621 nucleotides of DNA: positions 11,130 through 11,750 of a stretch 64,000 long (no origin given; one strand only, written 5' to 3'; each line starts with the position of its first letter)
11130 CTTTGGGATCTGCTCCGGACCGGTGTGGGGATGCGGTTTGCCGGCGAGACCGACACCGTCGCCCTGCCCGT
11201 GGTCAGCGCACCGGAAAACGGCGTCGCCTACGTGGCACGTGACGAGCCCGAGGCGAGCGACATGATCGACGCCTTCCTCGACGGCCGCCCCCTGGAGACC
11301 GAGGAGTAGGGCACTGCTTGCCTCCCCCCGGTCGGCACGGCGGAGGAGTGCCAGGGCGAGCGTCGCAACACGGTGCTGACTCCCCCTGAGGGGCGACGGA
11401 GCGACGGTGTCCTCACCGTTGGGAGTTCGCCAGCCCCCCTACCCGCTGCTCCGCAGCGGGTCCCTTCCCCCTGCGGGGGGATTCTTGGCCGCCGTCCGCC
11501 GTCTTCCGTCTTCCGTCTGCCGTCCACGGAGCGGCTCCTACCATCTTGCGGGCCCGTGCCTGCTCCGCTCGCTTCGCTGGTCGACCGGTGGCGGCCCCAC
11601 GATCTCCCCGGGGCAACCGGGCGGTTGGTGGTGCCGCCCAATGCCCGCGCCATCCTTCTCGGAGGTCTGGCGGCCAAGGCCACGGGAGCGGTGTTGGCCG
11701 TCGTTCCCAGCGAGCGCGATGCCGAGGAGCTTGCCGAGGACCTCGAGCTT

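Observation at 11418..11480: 63-nt hairpin-rich core present as near-identical inverted copies 42 kb apart (11418-11480 and 53917-53979)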

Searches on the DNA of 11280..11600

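Call 54: search_rna_families(source=window, start=11280, end=11600, threshold=evalue, max_evalue=10)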
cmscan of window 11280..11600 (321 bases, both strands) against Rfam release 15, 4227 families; matches with E-value up to 10: 4.
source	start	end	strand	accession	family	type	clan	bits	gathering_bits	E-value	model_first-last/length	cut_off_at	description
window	11440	11509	+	RF02837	anti-hemB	Gene; sRNA;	-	15.4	49.5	0.34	1-81/81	no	Burkholderia RNA 7 (anti-hemB)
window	11466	11486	+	RF01371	CRISPR-DR58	Gene; CRISPR;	-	14.5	38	5.1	4-24/37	no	CRISPR RNA direct repeat element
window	11503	11561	-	RF03142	L2-Alphaproteobacteria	Cis-reg; leader;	-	14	37.8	0.4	1-66/66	no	L2-Alphaproteobacteria ribosomal protein leader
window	11439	11459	-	RF03766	mir-3155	Gene; miRNA;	-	13.3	70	6.7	1-56/56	no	mir-3155 microRNA precursor family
